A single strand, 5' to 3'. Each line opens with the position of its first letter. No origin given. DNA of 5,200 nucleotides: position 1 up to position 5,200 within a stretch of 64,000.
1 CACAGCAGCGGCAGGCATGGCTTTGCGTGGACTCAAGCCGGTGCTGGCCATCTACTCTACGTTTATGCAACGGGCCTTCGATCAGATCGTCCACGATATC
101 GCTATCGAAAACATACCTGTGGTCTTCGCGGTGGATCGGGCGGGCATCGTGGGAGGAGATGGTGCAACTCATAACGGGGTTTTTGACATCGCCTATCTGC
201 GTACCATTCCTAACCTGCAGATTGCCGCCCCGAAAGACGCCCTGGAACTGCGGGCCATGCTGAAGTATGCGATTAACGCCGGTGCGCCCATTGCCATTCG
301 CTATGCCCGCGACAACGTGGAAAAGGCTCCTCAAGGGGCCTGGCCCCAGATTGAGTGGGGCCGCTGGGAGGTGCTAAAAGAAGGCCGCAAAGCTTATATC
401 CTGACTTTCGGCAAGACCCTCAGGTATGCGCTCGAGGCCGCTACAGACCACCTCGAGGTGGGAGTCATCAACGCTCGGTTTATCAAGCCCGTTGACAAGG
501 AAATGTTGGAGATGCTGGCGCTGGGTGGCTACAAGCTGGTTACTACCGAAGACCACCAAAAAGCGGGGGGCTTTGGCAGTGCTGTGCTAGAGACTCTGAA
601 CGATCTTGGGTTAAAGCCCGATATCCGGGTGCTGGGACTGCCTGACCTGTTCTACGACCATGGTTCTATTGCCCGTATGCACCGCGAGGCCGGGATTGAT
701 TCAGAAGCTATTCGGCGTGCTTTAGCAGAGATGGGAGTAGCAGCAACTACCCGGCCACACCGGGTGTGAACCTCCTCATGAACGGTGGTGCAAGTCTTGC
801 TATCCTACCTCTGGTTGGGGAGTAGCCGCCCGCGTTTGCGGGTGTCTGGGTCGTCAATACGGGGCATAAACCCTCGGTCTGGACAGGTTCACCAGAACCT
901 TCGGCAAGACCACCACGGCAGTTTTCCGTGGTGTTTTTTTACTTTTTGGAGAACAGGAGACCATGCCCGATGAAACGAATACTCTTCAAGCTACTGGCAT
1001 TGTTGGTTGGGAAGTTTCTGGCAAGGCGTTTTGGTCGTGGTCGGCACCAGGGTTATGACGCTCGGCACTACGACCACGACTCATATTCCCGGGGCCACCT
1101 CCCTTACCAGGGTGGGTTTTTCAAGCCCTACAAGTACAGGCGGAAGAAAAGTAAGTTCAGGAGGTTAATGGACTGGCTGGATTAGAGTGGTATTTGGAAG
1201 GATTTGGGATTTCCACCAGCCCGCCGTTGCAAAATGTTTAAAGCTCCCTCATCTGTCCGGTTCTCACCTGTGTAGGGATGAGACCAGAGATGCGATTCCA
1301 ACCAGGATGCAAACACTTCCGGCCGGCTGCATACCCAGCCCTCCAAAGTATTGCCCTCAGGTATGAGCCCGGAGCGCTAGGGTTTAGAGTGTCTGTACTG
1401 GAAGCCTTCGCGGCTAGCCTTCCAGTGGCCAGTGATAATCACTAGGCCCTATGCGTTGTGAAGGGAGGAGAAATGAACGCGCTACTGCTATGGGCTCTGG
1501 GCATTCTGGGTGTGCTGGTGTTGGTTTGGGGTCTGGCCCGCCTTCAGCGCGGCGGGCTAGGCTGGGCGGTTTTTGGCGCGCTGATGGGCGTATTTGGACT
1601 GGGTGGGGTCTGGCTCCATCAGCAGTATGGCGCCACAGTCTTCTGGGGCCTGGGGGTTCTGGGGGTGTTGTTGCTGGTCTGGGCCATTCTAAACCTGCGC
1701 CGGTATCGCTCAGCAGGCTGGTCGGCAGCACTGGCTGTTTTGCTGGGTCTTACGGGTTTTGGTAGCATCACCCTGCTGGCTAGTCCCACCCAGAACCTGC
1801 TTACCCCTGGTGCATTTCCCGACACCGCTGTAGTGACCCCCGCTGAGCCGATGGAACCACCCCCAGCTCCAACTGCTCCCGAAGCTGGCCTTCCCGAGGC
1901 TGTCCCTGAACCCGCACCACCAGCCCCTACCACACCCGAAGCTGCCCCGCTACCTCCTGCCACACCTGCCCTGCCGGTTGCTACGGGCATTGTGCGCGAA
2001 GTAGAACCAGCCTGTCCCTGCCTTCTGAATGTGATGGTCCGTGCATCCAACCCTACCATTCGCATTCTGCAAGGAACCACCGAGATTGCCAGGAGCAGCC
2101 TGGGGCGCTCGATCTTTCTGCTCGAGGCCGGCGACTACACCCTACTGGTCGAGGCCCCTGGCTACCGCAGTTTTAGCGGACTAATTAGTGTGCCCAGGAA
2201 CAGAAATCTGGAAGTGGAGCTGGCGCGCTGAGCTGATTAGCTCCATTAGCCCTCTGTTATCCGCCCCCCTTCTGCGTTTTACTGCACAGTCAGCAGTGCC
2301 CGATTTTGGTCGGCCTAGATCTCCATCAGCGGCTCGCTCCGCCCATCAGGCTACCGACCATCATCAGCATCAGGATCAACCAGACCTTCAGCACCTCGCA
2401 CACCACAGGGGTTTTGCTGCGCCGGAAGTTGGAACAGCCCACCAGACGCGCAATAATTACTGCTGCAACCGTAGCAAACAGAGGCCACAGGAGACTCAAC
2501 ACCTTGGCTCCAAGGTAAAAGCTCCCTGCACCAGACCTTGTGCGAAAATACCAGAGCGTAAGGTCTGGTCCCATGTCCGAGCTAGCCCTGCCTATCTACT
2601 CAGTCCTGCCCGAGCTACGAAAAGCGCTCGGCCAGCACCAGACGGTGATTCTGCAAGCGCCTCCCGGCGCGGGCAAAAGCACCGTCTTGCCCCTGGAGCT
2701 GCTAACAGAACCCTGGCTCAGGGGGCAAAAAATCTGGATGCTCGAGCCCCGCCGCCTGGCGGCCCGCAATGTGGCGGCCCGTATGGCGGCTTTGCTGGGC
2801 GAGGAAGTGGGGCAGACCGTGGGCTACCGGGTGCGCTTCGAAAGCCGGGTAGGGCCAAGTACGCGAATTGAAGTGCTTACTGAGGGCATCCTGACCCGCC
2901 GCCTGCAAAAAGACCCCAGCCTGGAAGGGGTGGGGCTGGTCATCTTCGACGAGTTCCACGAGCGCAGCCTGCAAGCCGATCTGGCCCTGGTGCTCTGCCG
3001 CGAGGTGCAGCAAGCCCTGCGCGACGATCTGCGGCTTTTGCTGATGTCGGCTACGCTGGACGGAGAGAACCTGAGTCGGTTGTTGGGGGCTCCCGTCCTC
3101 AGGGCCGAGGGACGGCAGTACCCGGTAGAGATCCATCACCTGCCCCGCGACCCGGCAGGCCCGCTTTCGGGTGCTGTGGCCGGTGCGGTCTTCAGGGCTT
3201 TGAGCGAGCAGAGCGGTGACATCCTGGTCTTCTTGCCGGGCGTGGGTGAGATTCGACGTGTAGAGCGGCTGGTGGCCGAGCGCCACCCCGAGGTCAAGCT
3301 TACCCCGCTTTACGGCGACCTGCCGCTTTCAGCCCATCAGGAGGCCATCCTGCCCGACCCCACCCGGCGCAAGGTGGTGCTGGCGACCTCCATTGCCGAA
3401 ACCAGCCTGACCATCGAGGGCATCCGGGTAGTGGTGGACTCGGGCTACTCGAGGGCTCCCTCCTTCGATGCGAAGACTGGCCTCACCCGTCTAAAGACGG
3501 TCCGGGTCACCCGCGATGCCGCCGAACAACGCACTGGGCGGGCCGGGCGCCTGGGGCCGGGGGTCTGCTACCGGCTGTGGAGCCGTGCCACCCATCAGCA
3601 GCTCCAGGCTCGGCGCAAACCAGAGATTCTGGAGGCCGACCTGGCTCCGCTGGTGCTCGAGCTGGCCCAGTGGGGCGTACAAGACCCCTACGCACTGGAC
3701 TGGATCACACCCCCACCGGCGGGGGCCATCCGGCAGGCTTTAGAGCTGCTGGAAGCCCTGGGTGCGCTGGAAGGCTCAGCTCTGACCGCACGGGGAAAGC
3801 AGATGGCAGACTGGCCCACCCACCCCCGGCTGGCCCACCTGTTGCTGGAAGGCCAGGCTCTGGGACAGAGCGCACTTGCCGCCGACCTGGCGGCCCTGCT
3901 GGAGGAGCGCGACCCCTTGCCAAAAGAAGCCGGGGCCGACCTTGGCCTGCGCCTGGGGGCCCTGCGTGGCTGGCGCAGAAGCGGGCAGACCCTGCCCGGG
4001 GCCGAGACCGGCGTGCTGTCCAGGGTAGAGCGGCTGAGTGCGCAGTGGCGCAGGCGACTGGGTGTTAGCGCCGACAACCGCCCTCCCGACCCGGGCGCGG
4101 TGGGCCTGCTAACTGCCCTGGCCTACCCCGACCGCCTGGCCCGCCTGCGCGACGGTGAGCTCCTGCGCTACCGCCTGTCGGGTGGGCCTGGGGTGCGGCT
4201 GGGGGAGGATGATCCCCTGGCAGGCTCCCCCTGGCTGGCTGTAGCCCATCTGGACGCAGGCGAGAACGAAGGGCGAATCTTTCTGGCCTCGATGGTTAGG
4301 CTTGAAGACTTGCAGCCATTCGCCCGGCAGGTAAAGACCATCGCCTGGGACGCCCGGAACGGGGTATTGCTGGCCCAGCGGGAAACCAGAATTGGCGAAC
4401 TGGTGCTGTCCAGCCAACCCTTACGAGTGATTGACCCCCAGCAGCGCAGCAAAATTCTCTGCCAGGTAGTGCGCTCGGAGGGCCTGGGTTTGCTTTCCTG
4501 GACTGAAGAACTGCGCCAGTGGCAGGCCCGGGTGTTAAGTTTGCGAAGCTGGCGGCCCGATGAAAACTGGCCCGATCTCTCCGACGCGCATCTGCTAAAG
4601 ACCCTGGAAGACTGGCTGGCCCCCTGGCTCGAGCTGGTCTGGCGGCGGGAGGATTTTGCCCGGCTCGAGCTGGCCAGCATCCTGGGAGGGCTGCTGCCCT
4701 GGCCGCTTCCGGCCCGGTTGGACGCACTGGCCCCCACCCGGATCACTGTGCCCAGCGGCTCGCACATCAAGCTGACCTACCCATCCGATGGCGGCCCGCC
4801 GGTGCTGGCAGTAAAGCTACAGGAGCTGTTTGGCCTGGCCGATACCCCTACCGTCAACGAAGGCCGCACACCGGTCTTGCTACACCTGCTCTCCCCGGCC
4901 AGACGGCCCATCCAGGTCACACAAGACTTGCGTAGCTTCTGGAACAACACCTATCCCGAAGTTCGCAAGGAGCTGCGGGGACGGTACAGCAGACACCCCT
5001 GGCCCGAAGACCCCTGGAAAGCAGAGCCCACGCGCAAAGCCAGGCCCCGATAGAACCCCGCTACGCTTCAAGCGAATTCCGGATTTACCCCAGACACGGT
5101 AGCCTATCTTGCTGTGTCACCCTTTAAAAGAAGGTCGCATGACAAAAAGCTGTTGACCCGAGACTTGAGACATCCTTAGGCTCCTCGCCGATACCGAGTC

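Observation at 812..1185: Mn2+ (yybP-ykoY) riboswitch controlling a 71-aa orphan His/Tyr/Lys-rich peptide rather than a transporter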

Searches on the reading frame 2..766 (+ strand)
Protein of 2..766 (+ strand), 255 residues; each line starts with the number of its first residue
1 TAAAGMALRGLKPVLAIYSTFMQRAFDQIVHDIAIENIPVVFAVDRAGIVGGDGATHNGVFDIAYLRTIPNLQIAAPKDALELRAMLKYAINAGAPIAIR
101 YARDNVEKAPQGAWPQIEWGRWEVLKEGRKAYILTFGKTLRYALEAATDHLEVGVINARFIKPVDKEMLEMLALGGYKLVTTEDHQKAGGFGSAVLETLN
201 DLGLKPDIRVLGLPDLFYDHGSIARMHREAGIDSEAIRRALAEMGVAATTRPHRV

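Call 8: search_protein_families(library=pfam, proteins=[window:2-766:+], max_evalue=0.1)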
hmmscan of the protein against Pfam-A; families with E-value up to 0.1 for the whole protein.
window:2-766:+ (255 aa): 2 families
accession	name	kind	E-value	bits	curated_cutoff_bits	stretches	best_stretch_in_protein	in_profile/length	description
PF02779.29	Transket_pyr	-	9.5e-32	110.5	27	1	1-106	62-172/174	Transketolase, pyrimidine binding domain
PF02780.25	Transketolase_C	-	7.4e-25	87.7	25.9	1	120-237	1-124/124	Transketolase, C-terminal domain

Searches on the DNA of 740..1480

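Call 4: search_rna_families(source=window, start=740, end=1480, threshold=evalue, max_evalue=10, show_alignments=5)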
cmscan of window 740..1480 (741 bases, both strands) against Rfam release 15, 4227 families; matches with E-value up to 10: 2.
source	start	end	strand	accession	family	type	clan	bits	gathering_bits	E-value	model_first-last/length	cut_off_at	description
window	815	962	+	RF00080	Manganese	Cis-reg; riboswitch;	-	30.4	45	1.9e-06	11-177/177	no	Manganese Mn2+ riboswitch aptamer (yybP-ykoY)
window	834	938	+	RF02884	BcKCsr7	Gene; sRNA;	-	13.2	59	5.9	1-157/157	no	Burkholderia sRNA 7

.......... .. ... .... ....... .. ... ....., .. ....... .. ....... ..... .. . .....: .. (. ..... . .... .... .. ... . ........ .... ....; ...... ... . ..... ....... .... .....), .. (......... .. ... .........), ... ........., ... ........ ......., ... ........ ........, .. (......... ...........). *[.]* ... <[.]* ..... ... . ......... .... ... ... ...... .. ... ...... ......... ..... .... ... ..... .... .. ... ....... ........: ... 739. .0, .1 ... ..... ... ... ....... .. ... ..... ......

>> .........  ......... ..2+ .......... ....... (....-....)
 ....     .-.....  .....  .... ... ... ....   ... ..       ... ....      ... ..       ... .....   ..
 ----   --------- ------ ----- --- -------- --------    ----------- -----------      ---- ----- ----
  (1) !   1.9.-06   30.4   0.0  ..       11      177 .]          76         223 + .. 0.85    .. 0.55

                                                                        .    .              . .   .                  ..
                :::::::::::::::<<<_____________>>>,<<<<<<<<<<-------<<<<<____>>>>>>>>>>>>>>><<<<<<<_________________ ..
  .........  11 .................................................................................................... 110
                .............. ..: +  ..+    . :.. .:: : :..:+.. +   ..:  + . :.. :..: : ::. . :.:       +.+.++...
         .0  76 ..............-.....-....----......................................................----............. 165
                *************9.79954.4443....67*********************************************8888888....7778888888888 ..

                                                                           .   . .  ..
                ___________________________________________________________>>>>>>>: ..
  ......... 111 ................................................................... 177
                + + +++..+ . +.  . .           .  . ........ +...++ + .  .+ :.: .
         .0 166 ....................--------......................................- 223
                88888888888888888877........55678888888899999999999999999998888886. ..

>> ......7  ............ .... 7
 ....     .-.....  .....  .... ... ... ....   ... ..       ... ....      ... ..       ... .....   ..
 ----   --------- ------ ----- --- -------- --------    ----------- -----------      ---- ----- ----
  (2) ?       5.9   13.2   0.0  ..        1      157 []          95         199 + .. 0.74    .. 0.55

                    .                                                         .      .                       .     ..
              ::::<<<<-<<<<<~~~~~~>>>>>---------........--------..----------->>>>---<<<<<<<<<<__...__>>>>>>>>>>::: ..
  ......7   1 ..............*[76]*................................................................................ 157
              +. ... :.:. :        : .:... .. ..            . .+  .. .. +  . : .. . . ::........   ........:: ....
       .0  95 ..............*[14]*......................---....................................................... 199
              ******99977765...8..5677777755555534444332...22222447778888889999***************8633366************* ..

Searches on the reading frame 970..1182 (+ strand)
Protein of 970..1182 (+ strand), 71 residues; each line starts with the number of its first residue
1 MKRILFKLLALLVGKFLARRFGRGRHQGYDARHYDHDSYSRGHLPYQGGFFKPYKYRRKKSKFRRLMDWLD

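Call 8: search_protein_families(library=pfam, proteins=[window:970-1182:+], max_evalue=0.1)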
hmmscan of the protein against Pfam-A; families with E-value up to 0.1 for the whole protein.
window:970-1182:+ (71 aa): 0 families

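Call 9: search_protein_families(library=ncbifam, proteins=[window:970-1182:+], max_evalue=1)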
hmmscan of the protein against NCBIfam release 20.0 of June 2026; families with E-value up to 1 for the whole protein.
window:970-1182:+ (71 aa): 0 families

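Call 27: find_homologous_proteins(query=window:970-1182:+, max_evalue=0.01)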
Query window:970-1182:+ (71 aa): 3 proteins with E <= 0.01 among 3 candidates.
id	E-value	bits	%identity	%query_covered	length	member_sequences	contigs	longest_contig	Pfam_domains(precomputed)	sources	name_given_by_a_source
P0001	5.0e-33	130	86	100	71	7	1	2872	-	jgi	jgi:hypothetical protein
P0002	2.4e-28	115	76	100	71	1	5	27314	-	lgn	-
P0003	3.3e-18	83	62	70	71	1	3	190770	-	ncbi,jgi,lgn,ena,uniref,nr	ncbi:hypothetical protein [uncultured Meiothermus sp.]|jgi:hypothetical protein|uniref:hypothetical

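Call 39: search_protein_representatives(alignment_id=A3)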
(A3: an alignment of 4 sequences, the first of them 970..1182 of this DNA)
Query: 4 sequences, 71 profile positions. Proteins with E-value up to 0.001 (for the whole library): 2; up to 1e-10: 2; up to 1e-30: 0. The best 2 are listed.
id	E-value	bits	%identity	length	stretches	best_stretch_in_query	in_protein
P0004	1.5e-20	89.3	-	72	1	1-71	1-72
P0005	7.4e-11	58.3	-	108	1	1-71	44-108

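Call 57: predict_structure(alignment_id=A3)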
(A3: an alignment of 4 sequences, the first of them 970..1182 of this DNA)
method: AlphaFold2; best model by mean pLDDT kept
length: 71 residues; sequences in the alignment: 4
mean_pLDDT: 62.0   pTM: 0.25
mean pLDDT of the five models: 62.0, 61.1, 59.8, 58.8, 55.8
residues with pLDDT >= 90: 0; 70-90: 19; 50-70: 43; < 50: 9
segments of 3 or more residues with pLDDT < 50: 26-28
pLDDT, mean of each block of 10 residues (from residue 1): 77 75 53 50 54 60 66 52
secondary structure, 60 per line:
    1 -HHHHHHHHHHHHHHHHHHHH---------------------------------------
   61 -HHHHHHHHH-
elements in order: H2-21 H62-70

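Call 71: find_encoding_contigs(protein=P0001, flank=1500, max_places=4)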
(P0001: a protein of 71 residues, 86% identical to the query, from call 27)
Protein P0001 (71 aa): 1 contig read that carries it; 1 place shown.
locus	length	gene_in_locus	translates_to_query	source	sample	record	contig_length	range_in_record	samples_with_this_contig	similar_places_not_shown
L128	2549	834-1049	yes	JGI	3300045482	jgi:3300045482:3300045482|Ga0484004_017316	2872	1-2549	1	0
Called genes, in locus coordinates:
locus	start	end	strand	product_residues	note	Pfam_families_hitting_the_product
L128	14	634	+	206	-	PF02779:Transket_pyr, PF02780:Transketolase_C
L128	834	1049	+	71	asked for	-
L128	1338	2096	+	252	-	-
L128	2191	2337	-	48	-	-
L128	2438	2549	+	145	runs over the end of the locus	?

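Call 72: find_encoding_contigs(protein=P0002, flank=1500, max_places=4)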
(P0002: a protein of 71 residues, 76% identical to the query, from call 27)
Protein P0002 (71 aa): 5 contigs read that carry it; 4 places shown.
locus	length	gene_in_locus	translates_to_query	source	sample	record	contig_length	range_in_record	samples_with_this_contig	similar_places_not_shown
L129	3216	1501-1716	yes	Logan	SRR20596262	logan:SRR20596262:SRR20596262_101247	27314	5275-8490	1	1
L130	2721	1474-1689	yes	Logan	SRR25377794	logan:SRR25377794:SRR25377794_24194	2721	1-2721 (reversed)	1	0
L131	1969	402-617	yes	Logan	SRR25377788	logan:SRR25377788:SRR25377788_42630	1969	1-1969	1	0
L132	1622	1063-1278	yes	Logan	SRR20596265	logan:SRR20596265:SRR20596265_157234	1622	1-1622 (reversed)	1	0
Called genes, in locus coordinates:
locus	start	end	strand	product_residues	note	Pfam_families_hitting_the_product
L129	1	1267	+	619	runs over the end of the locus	PF13292:DXP_synthase_N, PF02779:Transket_pyr, PF02780:Transketolase_C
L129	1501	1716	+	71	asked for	-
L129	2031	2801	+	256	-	-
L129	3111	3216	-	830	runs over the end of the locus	PF13424:TPR_12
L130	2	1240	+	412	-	?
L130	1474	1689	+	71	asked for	-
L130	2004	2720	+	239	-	?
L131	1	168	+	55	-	?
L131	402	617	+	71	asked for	-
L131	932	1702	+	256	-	-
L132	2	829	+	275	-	?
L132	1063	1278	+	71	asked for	-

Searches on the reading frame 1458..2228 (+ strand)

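Call 8: search_protein_families(library=pfam, proteins=[window:1458-2228:+], max_evalue=0.1)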
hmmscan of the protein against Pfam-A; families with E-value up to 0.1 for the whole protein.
window:1458-2228:+ (257 aa): 2 families
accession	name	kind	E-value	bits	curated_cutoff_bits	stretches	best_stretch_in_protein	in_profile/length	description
PF08308.17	PEGA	-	0.004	17.5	20.8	1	222-255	32-65/71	PEGA domain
PF13620.12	CarboxypepD_reg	-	0.054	14.3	32.3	1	220-253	42-77/82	Carboxypeptidase regulatory-like domain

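Call 9: search_protein_families(library=ncbifam, proteins=[window:1458-2228:+], max_evalue=1)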
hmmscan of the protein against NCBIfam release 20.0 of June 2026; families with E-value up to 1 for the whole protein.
window:1458-2228:+ (257 aa): 2 families
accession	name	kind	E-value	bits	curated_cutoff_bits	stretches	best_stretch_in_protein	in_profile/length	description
NF033761.1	gliding_GltJ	equivalog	0.013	14.6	450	1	95-172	383-471/671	adventurous gliding motility protein GltJ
NF052345.1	S_layer_anammox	exception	0.15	9.3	1400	1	122-247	1274-1381/1596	Kustd1514 family S-layer glycoprotein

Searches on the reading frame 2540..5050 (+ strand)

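Call 8: search_protein_families(library=pfam, proteins=[window:2540-5050:+], max_evalue=0.1)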
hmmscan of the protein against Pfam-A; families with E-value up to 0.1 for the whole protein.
window:2540-5050:+ (837 aa): 8 families
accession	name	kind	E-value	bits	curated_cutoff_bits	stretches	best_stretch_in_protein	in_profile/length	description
PF08482.15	HrpB_C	-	2.6e-51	173.8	25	1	692-825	1-133/133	ATP-dependent helicase C-terminal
PF24473.1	CON_HrpB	-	8.8e-11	41.9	27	1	596-628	3-35/35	ATP-dependent RNA helicase HrpB, connector region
PF00270.35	DEAD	-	9.5e-11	42.1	26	1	31-180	12-166/167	DEAD/DEAH box helicase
PF00271.37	Helicase_C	-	5.6e-10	39.9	23.5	1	222-339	12-110/110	Helicase conserved C-terminal domain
PF04408.29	HA2_N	-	0.0015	19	21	1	400-424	1-26/29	Helicase associated domain (HA2), winged-helix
PF04851.21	ResIII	-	0.006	16.9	22.5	1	31-173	21-162/164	Type III restriction enzyme, res subunit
PF13245.12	AAA_19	-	0.014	16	25.1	1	32-150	10-110/134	AAA domain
PF13604.12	AAA_30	-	0.03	14.5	27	1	30-82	14-66/191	AAA domain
